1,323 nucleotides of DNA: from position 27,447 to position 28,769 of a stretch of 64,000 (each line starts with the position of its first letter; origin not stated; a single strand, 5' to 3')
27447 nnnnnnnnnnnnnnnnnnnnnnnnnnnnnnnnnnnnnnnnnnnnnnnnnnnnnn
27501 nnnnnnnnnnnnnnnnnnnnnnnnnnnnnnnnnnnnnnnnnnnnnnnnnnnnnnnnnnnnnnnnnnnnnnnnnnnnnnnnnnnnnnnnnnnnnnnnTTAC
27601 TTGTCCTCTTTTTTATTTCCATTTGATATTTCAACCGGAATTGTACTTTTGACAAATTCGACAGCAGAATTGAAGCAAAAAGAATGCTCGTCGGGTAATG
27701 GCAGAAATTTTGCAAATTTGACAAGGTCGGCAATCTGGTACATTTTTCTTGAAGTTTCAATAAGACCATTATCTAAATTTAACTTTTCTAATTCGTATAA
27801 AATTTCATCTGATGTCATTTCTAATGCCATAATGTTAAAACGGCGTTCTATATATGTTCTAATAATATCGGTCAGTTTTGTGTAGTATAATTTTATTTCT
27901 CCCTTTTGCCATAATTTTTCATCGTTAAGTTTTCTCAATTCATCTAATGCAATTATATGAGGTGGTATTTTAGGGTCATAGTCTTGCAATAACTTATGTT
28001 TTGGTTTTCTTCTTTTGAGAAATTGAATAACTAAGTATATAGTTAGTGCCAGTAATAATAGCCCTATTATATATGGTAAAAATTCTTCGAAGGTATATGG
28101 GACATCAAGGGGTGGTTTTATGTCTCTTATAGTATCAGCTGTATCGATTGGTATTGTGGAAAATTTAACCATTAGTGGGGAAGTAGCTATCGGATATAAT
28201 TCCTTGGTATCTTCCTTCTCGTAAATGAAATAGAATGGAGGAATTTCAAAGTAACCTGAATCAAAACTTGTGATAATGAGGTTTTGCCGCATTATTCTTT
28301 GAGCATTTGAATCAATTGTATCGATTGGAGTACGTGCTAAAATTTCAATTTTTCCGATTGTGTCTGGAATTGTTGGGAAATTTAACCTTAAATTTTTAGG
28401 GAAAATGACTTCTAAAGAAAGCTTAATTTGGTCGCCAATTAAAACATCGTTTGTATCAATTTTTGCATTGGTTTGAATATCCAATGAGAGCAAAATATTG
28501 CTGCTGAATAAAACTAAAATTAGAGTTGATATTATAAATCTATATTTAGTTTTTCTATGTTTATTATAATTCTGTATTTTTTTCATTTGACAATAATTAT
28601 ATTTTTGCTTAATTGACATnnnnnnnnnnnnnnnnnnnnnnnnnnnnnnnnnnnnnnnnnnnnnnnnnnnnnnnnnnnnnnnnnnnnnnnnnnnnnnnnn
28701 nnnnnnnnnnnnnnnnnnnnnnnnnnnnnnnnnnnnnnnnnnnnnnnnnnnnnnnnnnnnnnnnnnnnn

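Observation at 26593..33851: Bat/MoxR-type operon with an embedded 1131-aa BNR-propeller T9SS cargo gene and no batB-E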

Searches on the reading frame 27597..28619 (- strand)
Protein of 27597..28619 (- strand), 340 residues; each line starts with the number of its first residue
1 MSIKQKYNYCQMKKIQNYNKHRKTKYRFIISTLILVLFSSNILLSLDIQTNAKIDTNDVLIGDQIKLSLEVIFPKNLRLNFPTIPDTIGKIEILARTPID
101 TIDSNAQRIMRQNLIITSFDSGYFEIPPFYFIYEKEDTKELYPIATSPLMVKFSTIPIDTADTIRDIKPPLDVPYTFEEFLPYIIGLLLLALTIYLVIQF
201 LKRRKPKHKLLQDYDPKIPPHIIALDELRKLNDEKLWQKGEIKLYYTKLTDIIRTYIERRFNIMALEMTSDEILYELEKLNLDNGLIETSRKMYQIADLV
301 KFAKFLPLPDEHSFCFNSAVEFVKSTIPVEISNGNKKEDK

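Call 4: search_protein_families(library=pfam, proteins=[window:27597-28619:-], max_evalue=0.01)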
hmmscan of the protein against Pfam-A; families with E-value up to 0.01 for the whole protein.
window:27597-28619:- (340 aa): 0 families

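Call 6: search_protein_families(library=ncbifam, proteins=[window:27597-28619:-], max_evalue=0.01)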
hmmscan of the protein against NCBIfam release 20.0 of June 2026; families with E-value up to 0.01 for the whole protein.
window:27597-28619:- (340 aa): 0 families

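Call 21: search_protein_families(library=pfam, alignment_id=A2, max_evalue=10)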
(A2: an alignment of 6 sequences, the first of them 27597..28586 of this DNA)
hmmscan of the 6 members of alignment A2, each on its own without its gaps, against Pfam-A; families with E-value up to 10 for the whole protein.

A. member 1, window:27597-28586:- (329 aa): 1 family
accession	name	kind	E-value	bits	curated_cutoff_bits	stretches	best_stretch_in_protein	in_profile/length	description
PF25686.1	Betaherpes_U91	-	0.11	12.4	27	1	8-49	9-50/157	Betaherpesvirus U91 protein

B. families by the number of members that match (of 6 scanned): 11 families
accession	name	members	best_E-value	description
PF13584.12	BatD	3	0.00041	BatD DUF11 like domain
PF14316.11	DUF4381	2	0.09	Domain of unknown function (DUF4381)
PF19401.4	DUF5976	1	0.028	Family of unknown function (DUF5976)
PF05545.16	FixQ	1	0.045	Cbb3-type cytochrome oxidase component FixQ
PF13273.12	DUF4064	1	0.067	Protein of unknown function (DUF4064)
PF25108.1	YMR265C_C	1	0.068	YMR265C C-terminal domain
PF25686.1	Betaherpes_U91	1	0.11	Betaherpesvirus U91 protein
PF10864.13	DUF2663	1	0.12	Protein of unknown function (DUF2663)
PF12669.12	FeoB_associated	1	0.14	FeoB-associated Cys-rich membrane protein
PF20087.4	DUF6479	1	0.16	Family of unknown function (DUF6479)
PF19168.5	DUF5850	1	0.29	Family of unknown function (DUF5850)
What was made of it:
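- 27597..28586 (-): P4: a 329-aa inner-membrane protein and the canonical third Bat gene. It has an N-terminal helix, a periplasmic BatD-like beta-sandwich, a TM helix and a cytoplasmic DUF4381-like helical bundle. BatD (PF13584) hits 3 of 6 orthologues (best 4e-4) and DUF4381 hits 2 of 6 (call 21).
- Tried and rejected: Only scanning all orthologues at a relaxed threshold exposed the weak BatD and DUF4381 signals (call 21).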

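Call 22: find_homologous_proteins(query=A2, max_evalue=0.001)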
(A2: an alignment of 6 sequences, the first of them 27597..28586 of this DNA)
Query A2 (6 sequences) (329 aa, profile of the alignment): 3165 proteins with E <= 0.001 among 8000 candidates; the best 120 are listed.
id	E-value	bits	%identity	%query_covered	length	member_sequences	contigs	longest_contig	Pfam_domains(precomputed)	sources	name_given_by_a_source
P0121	1.6e-147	509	70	99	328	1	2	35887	-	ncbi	-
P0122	1.6e-147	509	47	91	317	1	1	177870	-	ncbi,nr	ncbi:MAG: hypothetical protein HW421_362 [Ignavibacteria bacterium]|nr:hypothetical protein [Ignavib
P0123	5.9e-145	500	100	100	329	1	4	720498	-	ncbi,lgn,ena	-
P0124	4.6e-144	497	49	91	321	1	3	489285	-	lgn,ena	-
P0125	2.7e-141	488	82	100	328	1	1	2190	-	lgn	-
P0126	5.8e-125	435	32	82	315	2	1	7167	-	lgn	-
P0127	4.5e-124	432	33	82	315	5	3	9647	-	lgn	-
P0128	3.1e-123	429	33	82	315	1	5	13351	-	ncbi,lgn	-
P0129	2.7e-122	426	52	95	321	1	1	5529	-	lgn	-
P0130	3.6e-122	425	32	84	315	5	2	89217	-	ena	-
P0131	6.1e-120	418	32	82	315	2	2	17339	-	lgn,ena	-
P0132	8.2e-119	414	33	82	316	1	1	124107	-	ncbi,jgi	-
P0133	1.3e-118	414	49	95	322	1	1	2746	-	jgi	jgi:hypothetical protein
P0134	7.8e-118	411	48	99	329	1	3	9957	-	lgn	-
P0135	5.5e-117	408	31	90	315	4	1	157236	-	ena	-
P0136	1.7e-116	407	48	94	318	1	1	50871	-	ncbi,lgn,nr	ncbi:MAG: hypothetical protein HZB41_07705 [Ignavibacteriae bacterium]|nr:hypothetical protein [Igna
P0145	2.5e-111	390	44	97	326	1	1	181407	-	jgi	jgi:hypothetical protein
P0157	3.4e-107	376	43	93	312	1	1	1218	PF13584.13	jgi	jgi:hypothetical protein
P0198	2.7e-93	331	41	84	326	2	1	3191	PF13584.13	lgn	-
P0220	1.5e-90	322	43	89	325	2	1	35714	PF14316.12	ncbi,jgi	ncbi:MAG: hypothetical protein WC599_00145 [Bacteroidales bacterium]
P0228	1.1e-89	319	40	83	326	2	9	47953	PF13584.13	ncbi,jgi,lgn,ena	-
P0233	2.6e-89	318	39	95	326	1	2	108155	-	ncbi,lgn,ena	-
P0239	7.5e-89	316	43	97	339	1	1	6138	PF13584.13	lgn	-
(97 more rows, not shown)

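Call 23: find_encoding_contigs(protein=P0220, flank=9000, max_places=1)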
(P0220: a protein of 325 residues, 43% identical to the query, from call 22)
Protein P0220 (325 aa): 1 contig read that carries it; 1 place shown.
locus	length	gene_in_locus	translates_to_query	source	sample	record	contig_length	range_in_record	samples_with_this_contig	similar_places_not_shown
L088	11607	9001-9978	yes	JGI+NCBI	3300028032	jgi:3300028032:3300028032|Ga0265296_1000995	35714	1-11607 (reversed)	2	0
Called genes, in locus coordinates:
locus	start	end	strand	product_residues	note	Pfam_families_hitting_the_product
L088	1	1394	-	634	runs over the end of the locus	PF00270:DEAD, PF04851:ResIII (weak), PF00271:Helicase_C, PF16124:RecQ_Zn_bind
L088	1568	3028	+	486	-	-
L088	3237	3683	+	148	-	-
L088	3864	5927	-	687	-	PF07697:7TMR-HDED, PF07698:7TM-7TMR_HD, PF01966:HD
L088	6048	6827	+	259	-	PF06347:SH3_4 (faint), PF08239:SH3_3, PF18348:SH3_16, PF00877:NLPC_P60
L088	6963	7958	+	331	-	PF00493:MCM (weak), PF20030:bpMoxR, PF07726:AAA_3, PF07728:AAA_5, PF17863:AAA_lid_2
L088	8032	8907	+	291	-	PF01882:DUF58, PF13519:VWA_2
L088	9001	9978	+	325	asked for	PF14316:DUF4381 (faint)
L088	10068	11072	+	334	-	PF07584:BatA, PF00092:VWA, PF13519:VWA_2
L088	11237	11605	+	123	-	?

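Call 24: find_encoding_contigs(protein=P0233, flank=9000, max_places=1)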
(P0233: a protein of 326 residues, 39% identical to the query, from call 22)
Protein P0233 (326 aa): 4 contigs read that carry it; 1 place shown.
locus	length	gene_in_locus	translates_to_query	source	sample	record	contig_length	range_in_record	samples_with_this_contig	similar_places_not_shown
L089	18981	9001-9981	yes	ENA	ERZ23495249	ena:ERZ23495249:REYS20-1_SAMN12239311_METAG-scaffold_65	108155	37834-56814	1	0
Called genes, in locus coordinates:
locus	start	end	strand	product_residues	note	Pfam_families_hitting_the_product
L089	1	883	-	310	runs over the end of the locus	PF00005:ABC_tran, PF13304:AAA_21, PF13732:DrrA1-3_C (weak)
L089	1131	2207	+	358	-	PF00871:Acetate_kinase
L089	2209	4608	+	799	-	-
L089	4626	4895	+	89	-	PF00708:Acylphosphatase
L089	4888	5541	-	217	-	PF01209:Ubie_methyltran, PF13489:Methyltransf_23, PF07021:MetW (weak), PF13847:Methyltransf_31, PF08241:Methyltransf_11, PF08242:Methyltransf_12, PF13649:Methyltransf_25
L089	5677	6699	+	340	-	PF01063:Aminotran_4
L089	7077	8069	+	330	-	PF20030:bpMoxR, PF07726:AAA_3, PF07728:AAA_5, PF17863:AAA_lid_2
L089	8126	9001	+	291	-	PF01882:DUF58, PF13519:VWA_2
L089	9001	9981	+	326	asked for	-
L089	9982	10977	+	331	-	PF07584:BatA, PF01882:DUF58 (weak), PF00092:VWA, PF13519:VWA_2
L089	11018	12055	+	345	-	PF00092:VWA, PF13519:VWA_2, PF13768:VWA_3 (weak)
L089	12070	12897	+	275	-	-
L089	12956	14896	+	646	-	PF13584:BatD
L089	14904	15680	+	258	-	PF13181:TPR_8 (faint), PF13432:TPR_16, PF13414:TPR_11 (weak), PF00515:TPR_1, PF07719:TPR_2, PF13414:TPR_11 (weak), PF08239:SH3_3, PF18348:SH3_16 (faint)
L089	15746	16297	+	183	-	-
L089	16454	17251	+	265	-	PF00515:TPR_1 (faint), PF12895:ANAPC3 (faint), PF13174:TPR_6 (faint), PF07719:TPR_2 (faint), PF13371:TPR_9 (faint), PF13525:YfiO, PF13424:TPR_12 (faint), PF13432:TPR_16 (faint)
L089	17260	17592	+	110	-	PF01192:RNA_pol_Rpb6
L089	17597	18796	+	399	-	PF02441:Flavoprotein, PF04127:DFP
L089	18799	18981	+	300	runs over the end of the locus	PF16119:DUF4835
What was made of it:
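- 27597..28586 (-): It is 39% identical to the third gene of a full eight-gene operon (P0233/L089; calls 22, 24).
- On Canonical Bat operon: The gene itself is present and orthologous (39% identical to P0233 of L089; calls 22, 24).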

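Call 26: find_related_loci(query=A3, collection=metagenome_contigs, flank=10000)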
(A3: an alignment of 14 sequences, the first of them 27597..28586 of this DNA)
Query A3 (329 aa) in metagenome_contigs; peptide patterns used: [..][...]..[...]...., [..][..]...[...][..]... (x = any residue, [..] = any of these).
600 stretches matched a pattern (row limit reached: there are more); 431 encode a relative of the query (tblastn E <= 1e-3); the best 80 are kept; 80 distinct loci.
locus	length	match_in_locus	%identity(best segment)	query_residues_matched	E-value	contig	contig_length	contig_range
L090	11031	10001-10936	43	6-315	1e-81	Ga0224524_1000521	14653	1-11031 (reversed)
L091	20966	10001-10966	44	6-328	4e-81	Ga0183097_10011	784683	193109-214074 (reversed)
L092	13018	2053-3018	43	6-328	2e-80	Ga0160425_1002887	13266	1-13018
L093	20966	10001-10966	43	6-328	4e-80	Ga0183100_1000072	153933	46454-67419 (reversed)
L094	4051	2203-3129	43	18-328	2e-80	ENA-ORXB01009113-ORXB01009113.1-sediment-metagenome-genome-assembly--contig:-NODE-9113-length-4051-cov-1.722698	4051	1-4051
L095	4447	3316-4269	43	14-329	2e-78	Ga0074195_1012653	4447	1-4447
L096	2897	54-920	46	44-325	1e-78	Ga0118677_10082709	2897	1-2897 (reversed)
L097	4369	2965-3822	47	40-329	9e-77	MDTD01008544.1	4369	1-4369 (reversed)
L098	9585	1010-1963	44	7-318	1e-75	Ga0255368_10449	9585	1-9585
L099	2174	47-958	41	22-322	1e-75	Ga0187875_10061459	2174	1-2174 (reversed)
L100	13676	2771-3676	44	25-318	4e-72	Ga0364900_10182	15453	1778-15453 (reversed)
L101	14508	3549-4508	43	13-324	4e-71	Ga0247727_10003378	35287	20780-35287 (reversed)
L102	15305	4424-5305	39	21-315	7e-69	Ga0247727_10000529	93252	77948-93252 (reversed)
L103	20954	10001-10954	40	11-328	1e-68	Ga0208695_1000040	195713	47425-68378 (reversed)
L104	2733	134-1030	44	21-317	7e-69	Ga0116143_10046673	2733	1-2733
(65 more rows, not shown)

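Call 54: search_protein_families(library=pfam, proteins=[L103:12164-12922:+, L103:13104-14390:+, L103:14396-15262:-, L103:15274-16824:-, L103:6702-7973:-, L103:5363-6631:-], max_evalue=0.001)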
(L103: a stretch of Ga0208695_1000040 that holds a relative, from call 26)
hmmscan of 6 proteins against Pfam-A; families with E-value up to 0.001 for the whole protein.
L103:12164-12922:+ (252 aa): 5 families
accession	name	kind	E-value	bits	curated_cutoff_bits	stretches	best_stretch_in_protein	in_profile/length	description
PF13561.12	adh_short_C2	-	2.5e-71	240.5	27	1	15-249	1-235/236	Enoyl-(Acyl carrier protein) reductase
PF00106.31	adh_short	-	2e-61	207.3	26.6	1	9-201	1-193/195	short chain dehydrogenase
PF08659.16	KR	-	3.3e-13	50.4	22.6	1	12-163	4-155/180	KR domain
PF23441.1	SDR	-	1e-09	38.6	27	1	12-248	11-254/258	SDR-like rossmann domain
PF02737.24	3HCDH_N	-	0.00038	20.9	22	1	20-56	10-45/180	3-hydroxyacyl-CoA dehydrogenase, NAD binding domain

L103:13104-14390:+ (428 aa): 2 families
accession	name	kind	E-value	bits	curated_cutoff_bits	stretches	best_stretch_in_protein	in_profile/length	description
PF07969.17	Amidohydro_3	-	3.7e-20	73.3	29.7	2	239-401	254-446/472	Amidohydrolase family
PF01979.26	Amidohydro_1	-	8.1e-18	65.2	25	1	85-423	1-342/345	Amidohydrolase family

L103:14396-15262:- (288 aa): 1 family
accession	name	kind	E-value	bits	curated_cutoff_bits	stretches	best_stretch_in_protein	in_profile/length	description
PF01988.24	VIT1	-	4.8e-16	59.7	28.1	2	135-192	2-60/214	VIT family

L103:15274-16824:- (516 aa): 2 families
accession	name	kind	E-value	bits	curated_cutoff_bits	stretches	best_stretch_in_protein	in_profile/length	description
PF01808.24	AICARFT_IMPCHas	-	2.2e-111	372.7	25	1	141-447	1-311/311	AICARFT/IMPCHase bienzyme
PF02142.27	MGS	-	2.3e-21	76.2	24.1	1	21-136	1-94/94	MGS-like domain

L103:6702-7973:- (423 aa): 10 families
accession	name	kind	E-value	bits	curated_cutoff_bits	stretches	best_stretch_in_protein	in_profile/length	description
PF13637.12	Ank_4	-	3.3e-75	246.8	22.7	8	199-248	1-50/50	Ankyrin repeats (many copies)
PF00023.36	Ank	-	1e-67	220.6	21.1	7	228-259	2-33/33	Ankyrin repeat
PF12796.13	Ank_2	-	1.7e-67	224.4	27.3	4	187-258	21-90/90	Ankyrin repeats (3 copies)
PF13606.12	Ank_3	-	4.4e-50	161.5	22.3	4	194-223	1-30/30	Ankyrin repeat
PF13857.12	Ank_5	-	9.9e-41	137.8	27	7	214-265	1-53/56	Ankyrin repeats (many copies)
PF24521.3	Ank_KRIT1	-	1.3e-13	51.3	80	2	24-120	11-109/149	KRIT1 ankyrin-repeats domain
PF23745.1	ANK_LRRK2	-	2.7e-13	50.3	27.5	1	230-316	33-115/130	LRRK2 ANK repeat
PF21914.1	DUF6921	-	2.5e-06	28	26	0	76-109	62-94/123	Domain of unknown function (DUF6921)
PF15120.11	SPACA9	-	2.2e-05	24.7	25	0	270-288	92-110/164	Sperm acrosome-associated protein 9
PF03720.21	UDPG_MGDP_dh_C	-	0.00019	22.2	30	0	205-227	17-39/103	UDP-glucose/GDP-mannose dehydrogenase family, UDP binding domain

L103:5363-6631:- (422 aa): 9 families
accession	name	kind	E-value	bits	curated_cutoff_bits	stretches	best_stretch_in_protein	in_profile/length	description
PF13637.12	Ank_4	-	7.4e-79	258.4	22.7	8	166-215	1-50/50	Ankyrin repeats (many copies)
PF00023.36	Ank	-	7e-76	246.2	21.1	7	161-191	1-31/33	Ankyrin repeat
PF12796.13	Ank_2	-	4.9e-74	245.4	27.3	4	38-125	5-89/90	Ankyrin repeats (3 copies)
PF13857.12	Ank_5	-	3.2e-58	193.5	27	6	214-268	1-56/56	Ankyrin repeats (many copies)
PF13606.12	Ank_3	-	3.3e-52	168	22.3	5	161-190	1-30/30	Ankyrin repeat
PF23745.1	ANK_LRRK2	-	2.9e-14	53.5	27.5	1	83-186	18-118/130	LRRK2 ANK repeat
PF24521.3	Ank_KRIT1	-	7.9e-14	52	80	1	154-219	39-109/149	KRIT1 ankyrin-repeats domain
PF25253.1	DUF7855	-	2.5e-07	31.5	27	0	127-156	29-58/112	Family of unknown function (DUF7855)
PF15120.11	SPACA9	-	0.00033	20.8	25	0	266-287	89-110/164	Sperm acrosome-associated protein 9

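Call 56: find_encoding_contigs(protein=P0136, flank=9000, max_places=1)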
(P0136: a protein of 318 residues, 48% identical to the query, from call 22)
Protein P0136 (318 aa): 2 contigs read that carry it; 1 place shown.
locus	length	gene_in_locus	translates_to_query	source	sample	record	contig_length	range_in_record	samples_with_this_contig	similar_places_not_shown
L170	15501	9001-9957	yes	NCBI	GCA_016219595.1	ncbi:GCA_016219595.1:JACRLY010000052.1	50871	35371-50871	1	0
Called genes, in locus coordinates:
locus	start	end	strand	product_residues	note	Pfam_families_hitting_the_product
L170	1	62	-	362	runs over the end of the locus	PF08545:ACP_syn_III, PF08541:ACP_syn_III_C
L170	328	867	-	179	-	PF01558:POR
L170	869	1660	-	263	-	PF02775:TPP_enzyme_C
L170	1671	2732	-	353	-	PF01855:POR_N, PF17147:PFOR_II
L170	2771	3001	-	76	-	PF25160:LdpA_Fe-S-bd (faint), PF00037:Fer4 (weak), PF12797:Fer4_2 (faint), PF12837:Fer4_6 (faint), PF13237:Fer4_10, PF14697:Fer4_21, PF12838:Fer4_7, PF13187:Fer4_9 (weak), +2 more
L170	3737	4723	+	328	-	PF20030:bpMoxR, PF07726:AAA_3, PF07728:AAA_5, PF17863:AAA_lid_2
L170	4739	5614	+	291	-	PF01882:DUF58, PF13519:VWA_2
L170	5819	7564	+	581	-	-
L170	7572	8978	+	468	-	PF18962:Por_Secre_tail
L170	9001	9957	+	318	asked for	-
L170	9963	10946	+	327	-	PF07584:BatA, PF00092:VWA, PF13519:VWA_2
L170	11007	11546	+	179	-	PF01872:RibD_C, PF00186:DHFR_1 (faint)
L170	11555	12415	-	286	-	PF20216:DUF6576 (weak)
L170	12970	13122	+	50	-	PF07927:HicA_toxin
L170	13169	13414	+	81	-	-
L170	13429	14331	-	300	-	PF00494:SQS_PSY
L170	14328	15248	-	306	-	PF00494:SQS_PSY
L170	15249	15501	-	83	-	PF04134:DCC1-like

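Call 57: find_encoding_contigs(protein=P0145, flank=9000, max_places=1)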
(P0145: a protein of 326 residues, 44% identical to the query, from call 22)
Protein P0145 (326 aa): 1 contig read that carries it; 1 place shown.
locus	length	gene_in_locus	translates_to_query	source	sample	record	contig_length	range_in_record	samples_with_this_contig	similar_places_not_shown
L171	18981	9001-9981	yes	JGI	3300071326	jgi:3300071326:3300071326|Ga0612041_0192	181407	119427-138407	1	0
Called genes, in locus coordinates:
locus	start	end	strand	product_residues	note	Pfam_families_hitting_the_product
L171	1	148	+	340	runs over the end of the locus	PF04551:GcpE, PF26540:GcpE_C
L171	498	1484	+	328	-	PF20030:bpMoxR, PF07726:AAA_3, PF07728:AAA_5, PF17863:AAA_lid_2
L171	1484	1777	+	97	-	PF18765:Polbeta, PF01909:NTP_transf_2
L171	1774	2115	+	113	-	PF01934:HepT-like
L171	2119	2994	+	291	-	PF01882:DUF58, PF13519:VWA_2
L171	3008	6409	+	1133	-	PF16656:Pur_ac_phosph_N (faint), PF25788:Ig_Rha78A_N (faint), PF00041:fn3 (weak), PF18962:Por_Secre_tail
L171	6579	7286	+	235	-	PF00005:ABC_tran, PF13304:AAA_21 (weak)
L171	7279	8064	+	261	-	PF12730:ABC2_membrane_4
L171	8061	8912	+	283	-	-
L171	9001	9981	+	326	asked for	-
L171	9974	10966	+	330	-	PF07584:BatA, PF00092:VWA, PF13519:VWA_2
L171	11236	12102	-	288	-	PF00535:Glycos_transf_2, PF10111:Glyco_tranf_2_2 (weak)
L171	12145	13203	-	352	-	PF10043:DUF2279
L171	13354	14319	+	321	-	PF12844:HTH_19, PF13413:HTH_25, PF13464:RodZ_C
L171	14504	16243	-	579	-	PF05598:DUF772 (weak), PF01609:DDE_Tnp_1, PF13751:DDE_Tnp_1_6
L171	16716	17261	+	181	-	PF00293:NUDIX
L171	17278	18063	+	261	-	PF00142:Fer4_NifH (weak), PF01656:CbiA, PF02374:ArsA_ATPase (weak), PF06564:CBP_BcsQ, PF07015:VirC1 (faint), PF09140:MipZ, PF10609:ParA, PF13614:AAA_31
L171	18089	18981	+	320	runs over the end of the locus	PF02195:ParB_N, PF17762:HTH_ParB, PF23552:ParB_C (weak)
